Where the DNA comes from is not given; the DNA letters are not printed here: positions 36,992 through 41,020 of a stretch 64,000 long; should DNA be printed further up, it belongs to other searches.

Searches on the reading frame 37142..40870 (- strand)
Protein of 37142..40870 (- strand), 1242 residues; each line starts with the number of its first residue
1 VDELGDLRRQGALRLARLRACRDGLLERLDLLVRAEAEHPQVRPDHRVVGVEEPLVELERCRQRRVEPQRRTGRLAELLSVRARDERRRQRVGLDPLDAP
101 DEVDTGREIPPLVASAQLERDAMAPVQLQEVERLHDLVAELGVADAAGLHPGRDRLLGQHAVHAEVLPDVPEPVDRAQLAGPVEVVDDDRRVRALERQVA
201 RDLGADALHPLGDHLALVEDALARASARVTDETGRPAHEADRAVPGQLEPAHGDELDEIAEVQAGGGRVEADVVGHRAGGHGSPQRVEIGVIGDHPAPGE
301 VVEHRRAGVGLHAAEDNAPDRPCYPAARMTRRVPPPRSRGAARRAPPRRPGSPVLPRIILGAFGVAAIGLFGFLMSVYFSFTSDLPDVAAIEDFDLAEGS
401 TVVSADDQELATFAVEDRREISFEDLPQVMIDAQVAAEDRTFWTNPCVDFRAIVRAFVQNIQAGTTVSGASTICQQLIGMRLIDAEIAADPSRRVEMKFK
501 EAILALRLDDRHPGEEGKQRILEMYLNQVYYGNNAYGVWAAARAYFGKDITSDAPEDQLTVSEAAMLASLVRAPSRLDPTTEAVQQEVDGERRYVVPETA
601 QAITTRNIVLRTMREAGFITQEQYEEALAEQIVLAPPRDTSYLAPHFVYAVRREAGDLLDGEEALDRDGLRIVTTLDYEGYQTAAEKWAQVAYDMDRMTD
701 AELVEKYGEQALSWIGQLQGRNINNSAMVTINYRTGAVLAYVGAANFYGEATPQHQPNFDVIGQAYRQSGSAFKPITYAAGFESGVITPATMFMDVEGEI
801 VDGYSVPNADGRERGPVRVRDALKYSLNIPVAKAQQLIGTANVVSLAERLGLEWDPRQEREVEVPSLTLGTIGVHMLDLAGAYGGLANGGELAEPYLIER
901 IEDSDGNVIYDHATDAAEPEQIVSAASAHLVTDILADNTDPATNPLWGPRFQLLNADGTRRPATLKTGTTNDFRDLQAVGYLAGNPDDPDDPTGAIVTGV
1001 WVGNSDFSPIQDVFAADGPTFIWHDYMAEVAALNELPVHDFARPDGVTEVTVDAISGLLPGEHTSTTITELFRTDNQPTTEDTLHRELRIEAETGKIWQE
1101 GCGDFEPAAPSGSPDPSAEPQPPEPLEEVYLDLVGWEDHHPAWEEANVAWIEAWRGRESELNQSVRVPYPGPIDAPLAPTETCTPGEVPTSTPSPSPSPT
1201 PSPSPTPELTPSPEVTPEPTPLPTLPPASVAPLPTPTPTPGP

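Call 72: search_protein_families(library=pfam, proteins=[window:37142-40870:-], max_evalue=0.0001)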
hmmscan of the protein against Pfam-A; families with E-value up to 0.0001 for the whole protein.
window:37142-40870:- (1242 aa): 2 families
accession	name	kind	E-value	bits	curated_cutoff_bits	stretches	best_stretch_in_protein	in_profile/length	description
PF00912.28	Transgly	-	6.5e-47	159.7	27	1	408-596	3-174/178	Transglycosylase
PF00905.27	Transpeptidase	-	2.8e-21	76.4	22.1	1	728-971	3-243/299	Penicillin binding protein transpeptidase domain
